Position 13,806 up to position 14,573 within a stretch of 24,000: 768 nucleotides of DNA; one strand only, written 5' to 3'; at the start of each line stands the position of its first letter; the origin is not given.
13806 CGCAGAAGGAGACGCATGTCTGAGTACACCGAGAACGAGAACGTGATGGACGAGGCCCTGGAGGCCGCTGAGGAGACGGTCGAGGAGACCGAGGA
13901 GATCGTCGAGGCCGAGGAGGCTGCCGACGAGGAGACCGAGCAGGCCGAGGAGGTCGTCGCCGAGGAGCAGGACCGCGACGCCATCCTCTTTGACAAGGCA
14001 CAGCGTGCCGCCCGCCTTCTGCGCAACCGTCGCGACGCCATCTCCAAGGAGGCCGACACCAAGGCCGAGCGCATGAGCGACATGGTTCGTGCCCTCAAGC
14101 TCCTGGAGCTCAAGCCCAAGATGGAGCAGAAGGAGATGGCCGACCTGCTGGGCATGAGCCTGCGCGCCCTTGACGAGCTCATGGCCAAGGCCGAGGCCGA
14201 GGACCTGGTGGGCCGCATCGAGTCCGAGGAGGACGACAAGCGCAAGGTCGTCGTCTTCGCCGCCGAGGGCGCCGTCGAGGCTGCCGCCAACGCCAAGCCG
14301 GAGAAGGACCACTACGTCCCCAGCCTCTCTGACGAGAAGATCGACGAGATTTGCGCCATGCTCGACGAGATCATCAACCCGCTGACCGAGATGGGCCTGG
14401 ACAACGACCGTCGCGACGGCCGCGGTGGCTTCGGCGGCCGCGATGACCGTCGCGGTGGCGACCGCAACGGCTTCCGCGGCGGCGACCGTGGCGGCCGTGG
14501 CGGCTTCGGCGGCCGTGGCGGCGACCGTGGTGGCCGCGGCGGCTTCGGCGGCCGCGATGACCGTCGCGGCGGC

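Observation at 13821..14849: Bacterial protein with acidic N-terminus, MarR-like core and a ~150-aa eukaryote-style RGG/GAR tail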

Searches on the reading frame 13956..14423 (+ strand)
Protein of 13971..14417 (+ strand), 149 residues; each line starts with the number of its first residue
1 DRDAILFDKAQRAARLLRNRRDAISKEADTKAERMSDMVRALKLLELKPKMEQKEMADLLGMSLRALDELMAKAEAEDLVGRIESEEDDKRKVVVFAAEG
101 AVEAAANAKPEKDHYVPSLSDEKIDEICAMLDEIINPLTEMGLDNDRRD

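Call 6: find_homologous_proteins(query=window:13971-14417:+)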
Query seq(149 aa) (149 aa): 77 proteins with E <= 0.001 among 423 candidates.
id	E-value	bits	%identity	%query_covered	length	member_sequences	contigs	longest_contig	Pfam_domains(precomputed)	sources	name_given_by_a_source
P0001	6.4e-83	294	100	100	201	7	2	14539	-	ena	-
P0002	1.4e-82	292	100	100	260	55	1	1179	-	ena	-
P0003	6.1e-82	290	99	100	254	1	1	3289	-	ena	-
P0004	1.7e-77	276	98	100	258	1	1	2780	-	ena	-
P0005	2.7e-46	175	65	99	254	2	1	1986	-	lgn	-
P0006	6.9e-43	164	62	98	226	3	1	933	-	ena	-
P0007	1.0e-42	164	62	98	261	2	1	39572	-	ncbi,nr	ncbi:MAG: hypothetical protein Q4B45_08350, partial [Coriobacteriia bacterium]|nr:hypothetical prote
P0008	2.0e-41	159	62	95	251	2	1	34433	-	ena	-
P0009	7.4e-41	158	62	95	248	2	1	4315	-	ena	-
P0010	8.2e-41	157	65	93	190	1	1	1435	-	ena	-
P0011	9.6e-41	157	62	98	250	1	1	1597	-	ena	-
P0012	5.5e-40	155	57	95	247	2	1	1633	-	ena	-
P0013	1.7e-39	153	60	97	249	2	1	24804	-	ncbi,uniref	ncbi:hypothetical protein, partial [Paratractidigestivibacter sp.]|uniref:hypothetical protein n=1 T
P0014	1.0e-38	151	60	94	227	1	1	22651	-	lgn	-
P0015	1.2e-38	150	58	73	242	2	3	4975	-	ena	-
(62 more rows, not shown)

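Call 14: search_solved_structures(query=A2, max_evalue=1, show_alignments=3)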
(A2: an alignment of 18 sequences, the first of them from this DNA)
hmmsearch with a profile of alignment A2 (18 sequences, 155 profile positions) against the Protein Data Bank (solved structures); distinct sequences matched with E-value up to 1: 23.
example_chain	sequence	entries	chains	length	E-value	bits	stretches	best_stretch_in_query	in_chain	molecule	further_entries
2fbi_A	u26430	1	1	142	0.0021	21.3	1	20-138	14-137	probable transcriptional regulator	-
3q5f_A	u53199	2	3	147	0.0023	21.2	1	19-142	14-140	Transcriptional regulator slyA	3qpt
3deu_A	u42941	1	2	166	0.0065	19.7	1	40-142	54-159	Transcriptional regulator slyA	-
1z91_A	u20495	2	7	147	0.007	19.6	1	45-134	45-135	Organic hydroperoxide resistance transcriptional regulator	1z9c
4aih_A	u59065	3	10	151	0.015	18.5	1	19-141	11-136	TRANSCRIPTIONAL REGULATOR SLYA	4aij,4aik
6c28_A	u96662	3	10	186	0.024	17.9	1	46-138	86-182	Transcriptional regulator, MarR family | CouR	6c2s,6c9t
2eb7_A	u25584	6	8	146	0.035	17.3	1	76-141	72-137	146aa long hypothetical transcriptional regulator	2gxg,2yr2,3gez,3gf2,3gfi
4ld5_A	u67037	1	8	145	0.037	17.3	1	70-142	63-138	MepR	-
2bv6_A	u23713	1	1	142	0.038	17.2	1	70-141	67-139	HTH-TYPE TRANSCRIPTIONAL REGULATOR MGRA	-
8aga_A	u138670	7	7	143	0.04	17.2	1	47-142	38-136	Transcriptional regulator HosA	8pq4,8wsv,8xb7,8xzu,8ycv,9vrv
3jw4_A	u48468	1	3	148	0.044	17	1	57-138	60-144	Transcriptional regulator, MarR/EmrR family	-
3gfj_A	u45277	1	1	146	0.044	17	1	76-141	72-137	146aa long hypothetical transcriptional regulator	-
4l9t_A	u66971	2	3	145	0.045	17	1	70-142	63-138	MepR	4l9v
5aip_A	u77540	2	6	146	0.057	16.6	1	35-142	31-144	TRANSCRIPTIONAL REGULATOR, MARR FAMILY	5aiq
5fb2_A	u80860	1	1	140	0.061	16.6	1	70-142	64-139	MarR family regulatory protein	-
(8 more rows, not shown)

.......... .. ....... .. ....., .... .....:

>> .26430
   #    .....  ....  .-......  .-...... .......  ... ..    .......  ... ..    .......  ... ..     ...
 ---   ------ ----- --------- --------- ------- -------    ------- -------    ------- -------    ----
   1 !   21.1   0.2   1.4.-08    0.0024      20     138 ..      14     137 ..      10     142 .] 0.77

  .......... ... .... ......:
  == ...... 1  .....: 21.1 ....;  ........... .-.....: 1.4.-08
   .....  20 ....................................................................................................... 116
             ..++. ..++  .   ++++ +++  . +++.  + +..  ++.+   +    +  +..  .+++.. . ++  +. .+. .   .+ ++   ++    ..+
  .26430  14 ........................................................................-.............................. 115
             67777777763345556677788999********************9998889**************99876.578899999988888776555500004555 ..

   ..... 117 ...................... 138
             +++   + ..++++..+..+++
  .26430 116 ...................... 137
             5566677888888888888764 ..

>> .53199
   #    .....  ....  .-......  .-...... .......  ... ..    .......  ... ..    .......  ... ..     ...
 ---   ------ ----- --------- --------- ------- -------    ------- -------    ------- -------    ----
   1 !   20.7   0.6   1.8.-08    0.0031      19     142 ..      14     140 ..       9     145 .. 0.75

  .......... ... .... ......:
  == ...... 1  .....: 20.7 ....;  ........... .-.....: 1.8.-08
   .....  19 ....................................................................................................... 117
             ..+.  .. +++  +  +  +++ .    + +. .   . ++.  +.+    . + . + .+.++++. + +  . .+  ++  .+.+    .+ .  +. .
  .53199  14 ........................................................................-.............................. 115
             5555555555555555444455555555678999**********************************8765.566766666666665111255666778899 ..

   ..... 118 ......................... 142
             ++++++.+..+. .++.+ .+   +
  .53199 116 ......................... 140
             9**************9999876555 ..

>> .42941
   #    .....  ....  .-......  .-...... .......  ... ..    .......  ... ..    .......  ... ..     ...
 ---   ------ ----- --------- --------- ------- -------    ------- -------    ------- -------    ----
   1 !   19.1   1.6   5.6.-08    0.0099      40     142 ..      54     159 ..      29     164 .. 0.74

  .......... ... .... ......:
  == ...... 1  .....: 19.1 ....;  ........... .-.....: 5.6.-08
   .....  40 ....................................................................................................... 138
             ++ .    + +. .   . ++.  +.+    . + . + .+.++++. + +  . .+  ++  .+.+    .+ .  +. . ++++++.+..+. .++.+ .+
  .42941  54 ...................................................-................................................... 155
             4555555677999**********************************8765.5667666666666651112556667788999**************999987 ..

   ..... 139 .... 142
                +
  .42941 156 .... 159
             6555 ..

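Call 15: search_protein_families(library=pfam, alignment_id=A2, max_evalue=1)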
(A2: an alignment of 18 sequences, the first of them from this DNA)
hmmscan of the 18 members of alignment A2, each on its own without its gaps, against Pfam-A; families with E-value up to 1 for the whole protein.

A. member 1, seq(155 aa): 6 families
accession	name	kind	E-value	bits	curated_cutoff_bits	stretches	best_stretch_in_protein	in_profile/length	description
PF04637.17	Herpes_pp85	-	0.0014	17.5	19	1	7-71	132-196/542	Herpesvirus phosphoprotein 85 (HHV6-7 U14/HCMV UL25)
PF13412.12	HTH_24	-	0.047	13.7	21.9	1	46-83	9-46/48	Winged helix-turn-helix DNA-binding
PF13545.12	HTH_Crp_2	-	0.069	13.6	27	1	47-84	17-52/70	Crp-like helix-turn-helix domain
PF02613.20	Nitrate_red_del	-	0.11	13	22.2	1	32-82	56-107/136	Nitrate reductase delta subunit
PF02954.25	HTH_8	-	0.12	12.6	22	1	57-73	21-37/42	Bacterial regulatory protein, Fis family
PF01047.28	MarR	-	0.15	12.4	24.6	1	44-94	7-57/59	MarR family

B. families by the number of members that match (of 18 scanned): 29 families (the first 25 are shown)
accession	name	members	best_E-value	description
PF13545.12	HTH_Crp_2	9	0.0083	Crp-like helix-turn-helix domain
PF04637.17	Herpes_pp85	6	0.0014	Herpesvirus phosphoprotein 85 (HHV6-7 U14/HCMV UL25)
PF02002.24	TFIIE_alpha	3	0.0091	TFIIE alpha subunit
PF01869.26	BcrAD_BadFG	3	0.1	BadF/BadG/BcrA/BcrD ATPase family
PF22381.2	Staph_reg_Sar_Rot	2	0.0069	Transcriptional regulator SarA/Rot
PF16552.11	OAM_alpha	2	0.0083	D-ornithine 4,5-aminomutase alpha-subunit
PF09580.15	Spore_YhcN_YlaJ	2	0.014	Sporulation lipoprotein YhcN/YlaJ (Spore_YhcN_YlaJ)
PF01047.28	MarR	2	0.03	MarR family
PF13412.12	HTH_24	2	0.047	Winged helix-turn-helix DNA-binding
PF22536.2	POLR3C_WHD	2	0.39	POLR3C, C-terminal winged-helix domain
PF02571.20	CbiJ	1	0.011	Precorrin-6x reductase CbiJ/CobK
PF08744.15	NOZZLE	1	0.019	Plant transcription factor NOZZLE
PF02262.21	Cbl_N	1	0.031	CBL proto-oncogene N-terminal domain 1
PF12802.13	MarR_2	1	0.039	MarR family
PF22135.1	Cwp8_D3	1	0.041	Cell wall binding protein Cwp8 domain 3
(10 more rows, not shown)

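Call 17: find_related_loci(query=A2, collection=genome_contigs, flank=6000)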
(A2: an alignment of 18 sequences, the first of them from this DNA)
Query A2 (155 aa) in genome_contigs; peptide patterns used: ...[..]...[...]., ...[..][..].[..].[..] (x = any residue, [..] = any of these).
600 stretches matched a pattern (row limit reached: there are more); 504 encode a relative of the query (tblastn E <= 1e-3); the best 80 are kept; 80 distinct loci.
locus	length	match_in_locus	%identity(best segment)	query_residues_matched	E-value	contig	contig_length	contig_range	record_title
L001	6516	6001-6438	67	5-150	1e-54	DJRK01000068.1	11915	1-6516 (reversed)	MAG TPA_asm: Atopobium sp. UBA6362 UBA6362_contig_19551, whole genome shotgun sequence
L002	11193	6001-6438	68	5-150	8e-50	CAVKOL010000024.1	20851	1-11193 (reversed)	Bacteroidaceae bacterium isolate H07689-L1_cleanbin_000028 genome assembly, contig: Spades_H07689-L1_contig_1391, whole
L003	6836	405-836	69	7-150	2e-49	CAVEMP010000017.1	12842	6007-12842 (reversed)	uncultured Oscillospiraceae bacterium isolate H07649-L1_cleanbin_000025 genome assembly, contig: Spades_H07649-L1_contig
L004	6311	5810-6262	61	7-155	4e-48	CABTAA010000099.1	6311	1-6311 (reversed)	MAG TPA_asm: uncultured Collinsella sp. isolate MGYG-HGUT-03108 genome assembly, contig: GUT_GENOME207056_99, whole geno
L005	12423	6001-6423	62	10-150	3e-48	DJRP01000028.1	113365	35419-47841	MAG TPA_asm: Collinsella sp. UBA6357 UBA6357_contig_168, whole genome shotgun sequence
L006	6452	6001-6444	61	10-155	1e-47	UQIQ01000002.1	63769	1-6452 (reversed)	uncultured Collinsella sp. isolate UMGS324 genome assembly, contig: NODE_56_length_63769_cov_6.934959, whole genome shot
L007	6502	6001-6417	62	10-148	5e-46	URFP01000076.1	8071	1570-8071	uncultured Collinsella sp. isolate UMGS962 genome assembly, contig: NODE_3014_length_8071_cov_38.807136, whole genome sh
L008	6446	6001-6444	61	10-155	1e-47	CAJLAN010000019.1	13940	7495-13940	MAG TPA_asm: uncultured Collinsella sp. isolate ERR414496-bin.26 genome assembly, contig: NODE_2545_length_13940_cov_2.8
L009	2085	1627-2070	61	10-155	7e-48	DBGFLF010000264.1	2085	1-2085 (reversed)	MAG TPA_asm: Collinsella sp. isolate MAG13065 contig264, whole genome shotgun sequence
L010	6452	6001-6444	61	10-155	1e-47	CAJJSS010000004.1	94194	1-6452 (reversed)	MAG TPA_asm: Coriobacteriaceae bacterium isolate ERR1190908-bin.18 genome assembly, contig: NODE_92_length_94194_cov_7.4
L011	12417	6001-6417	62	10-148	6e-46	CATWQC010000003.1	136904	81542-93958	MAG TPA_asm: uncultured Collinsella sp. isolate ERR9578175_bin.25_MetaWRAP_v1.3_MAG genome assembly, contig: ERZ18533898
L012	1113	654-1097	61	10-155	6e-50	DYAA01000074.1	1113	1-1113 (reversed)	MAG TPA_asm: Collinsella sp. isolate HRGM_Genome_0507 HRGM_Genome_0507_74, whole genome shotgun sequence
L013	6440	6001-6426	62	10-151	3e-47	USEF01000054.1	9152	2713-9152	uncultured Collinsella sp. isolate UMGS1627 genome assembly, contig: NODE_2267_length_9152_cov_2.627020, whole genome sh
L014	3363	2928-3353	62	10-151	3e-47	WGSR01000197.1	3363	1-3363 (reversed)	MAG: Collinsella sp. isolate COPD018 SB1788_bin.33_contig_197, whole genome shotgun sequence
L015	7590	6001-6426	62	10-151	4e-47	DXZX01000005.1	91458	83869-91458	MAG TPA_asm: Collinsella sp. isolate HRGM_Genome_0494 HRGM_Genome_0494_5, whole genome shotgun sequence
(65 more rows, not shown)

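Call 19: predict_structure(alignment_id=A1)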
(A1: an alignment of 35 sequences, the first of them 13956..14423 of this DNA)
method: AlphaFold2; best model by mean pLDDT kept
length: 156 residues; sequences in the alignment: 35
mean_pLDDT: 83.4   pTM: 0.60
mean pLDDT of the five models: 83.4, 73.0, 71.9, 70.8, 67.7
residues with pLDDT >= 90: 37; 70-90: 101; 50-70: 13; < 50: 5
segments of 3 or more residues with pLDDT < 50: 154-156
pLDDT, mean of each block of 10 residues (from residue 1): 70 91 88 83 89 89 91 88 83 76 84 73 87 92 87 49
secondary structure, 60 per line:
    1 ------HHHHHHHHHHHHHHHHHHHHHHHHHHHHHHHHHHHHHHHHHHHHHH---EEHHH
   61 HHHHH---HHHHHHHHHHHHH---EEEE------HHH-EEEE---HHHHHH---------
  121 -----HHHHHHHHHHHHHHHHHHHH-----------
elements in order: H7-52 H58-65 H69-81 E85-88 E99-102 H106-111 H126-145

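Call 23: fold_search(model_id=the predicted structure, library=pdb)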
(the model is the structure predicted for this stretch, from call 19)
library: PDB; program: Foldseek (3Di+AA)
matches with E <= 10: 1779; with E <= 0.001: 38
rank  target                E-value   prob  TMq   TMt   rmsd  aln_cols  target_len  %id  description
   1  4ld5_A                1.4e-04  1.00  0.40  0.44  14.7       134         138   21  Crystal structure of MepR Q18P mutant from multidrug resistant S. aureus clinical isolate (released 2013-09-11)
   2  5yi1                  2.5e-04  1.00  0.38  0.44  15.0       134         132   19  Structure of Lactococcus lactis ZitR, C30AH42A mutant in apo form (released 2017-12-06)
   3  5ffx_D                2.5e-04  1.00  0.39  0.43  12.6       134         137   21  S. aureus MepR G34K Mutant (released 2016-12-21)
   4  3g3z_A                3.2e-04  1.00  0.40  0.43  15.7       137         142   18  The structure of NMB1585, a MarR family regulator from Neisseria meningitidis (released 2009-04-14)
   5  1z91                  3.4e-04  1.00  0.39  0.44  16.3       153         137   18  x-ray crystal structure of apo-OhrRC15S in reduced form: MarR family protein (released 2005-10-25)
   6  2nyx_A                3.4e-04  1.00  0.39  0.41  15.1       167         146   16  Crystal structure of RV1404 from Mycobacterium tuberculosis (released 2006-12-05)
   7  5hli_A                3.6e-04  1.00  0.38  0.40  13.6       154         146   15  Structure of Disulfide formed AbfR (released 2017-01-25)
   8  2fbi                  3.6e-04  1.00  0.35  0.40  16.7       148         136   17  The crystal structure of transcriptional regulator PA4135 (released 2005-12-20)
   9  3eco_A                4.0e-04  1.00  0.38  0.44  12.3       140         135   19  Crystal structure of MepR, a transcription regulator of the Staphylococcus aureus multidrug efflux pump MepA (released 2009-02-10)
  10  4xrf                  4.8e-04  1.00  0.41  0.44  14.3       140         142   21  Crystal structure of MepR like protein complexed with pseudoligands (released 2016-02-10)
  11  4l9t_B                4.8e-04  1.00  0.39  0.44  10.7       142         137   19  Crystal structure of MepR F27L mutant from multidrug resistant S. aureus clinical isolate (released 2013-09-11)
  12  3cjn                  4.8e-04  1.00  0.35  0.37  16.8       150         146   14  Crystal structure of transcriptional regulator, MarR family, from Silicibacter pomeroyi (released 2008-03-25)
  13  1s3j_B                5.5e-04  1.00  0.38  0.41  12.7       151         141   12  X-ray crystal structure of YusO protein from Bacillus subtilis (released 2004-04-13)
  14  4l9n_B                5.8e-04  1.00  0.39  0.44  11.3       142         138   17  Crystal structure of MepR A103V mutant from multidrug resistant S. aureus clinical isolate (released 2013-09-11)
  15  5fb2_A                5.8e-04  1.00  0.38  0.43  11.2       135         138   21  S. aureus MepR F27L Mutant bound to oligodeoxyribonucleotide (released 2016-12-14)
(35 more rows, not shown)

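Call 29: search_protein_representatives(alignment_id=A2)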
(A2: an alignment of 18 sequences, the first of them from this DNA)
Query: 18 sequences, 155 profile positions. Proteins with E-value up to 0.001 (for the whole library): 977; up to 1e-10: 106; up to 1e-30: 34. The best 150 are listed.
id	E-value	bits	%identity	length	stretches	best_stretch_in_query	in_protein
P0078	3.8e-65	234.9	-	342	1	2-155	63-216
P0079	1.6e-64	232.9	-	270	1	3-155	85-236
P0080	7.5e-64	230.7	-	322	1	2-155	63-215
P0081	1.4e-63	229.8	-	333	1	3-154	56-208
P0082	2.5e-62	225.7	-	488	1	2-155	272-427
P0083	2.7e-61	222.4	-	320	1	2-155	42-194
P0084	6.8e-61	221.1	-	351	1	4-155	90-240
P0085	1.3e-58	213.7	-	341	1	3-155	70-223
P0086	3.3e-58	212.3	-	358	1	3-153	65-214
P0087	2.2e-57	209.7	-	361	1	3-155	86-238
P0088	1.3e-56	207.1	-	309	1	4-152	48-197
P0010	2.3e-56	206.4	-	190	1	2-143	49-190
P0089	3.1e-56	205.9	-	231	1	6-155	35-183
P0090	4.4e-56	205.4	-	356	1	5-152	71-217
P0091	9.5e-56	204.4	-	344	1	3-155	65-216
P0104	3.1e-31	124.7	-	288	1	2-155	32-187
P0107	1.2e-29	119.5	-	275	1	3-153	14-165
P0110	8.3e-28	113.6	-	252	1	3-155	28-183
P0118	1.6e-22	96.4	-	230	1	46-155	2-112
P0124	9.7e-15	71.2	-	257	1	2-143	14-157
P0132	7.5e-13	65.0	-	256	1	8-144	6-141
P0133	8.4e-13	64.9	-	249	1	5-153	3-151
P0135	1.7e-12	63.9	-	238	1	8-144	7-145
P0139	2.4e-12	63.4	-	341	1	42-149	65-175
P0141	2.8e-12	63.2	-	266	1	5-144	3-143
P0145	5.6e-12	62.2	-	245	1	5-149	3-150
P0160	2.3e-11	60.2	-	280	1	7-144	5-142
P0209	9.5e-10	55.0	-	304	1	20-142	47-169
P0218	1.7e-09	54.1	-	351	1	5-152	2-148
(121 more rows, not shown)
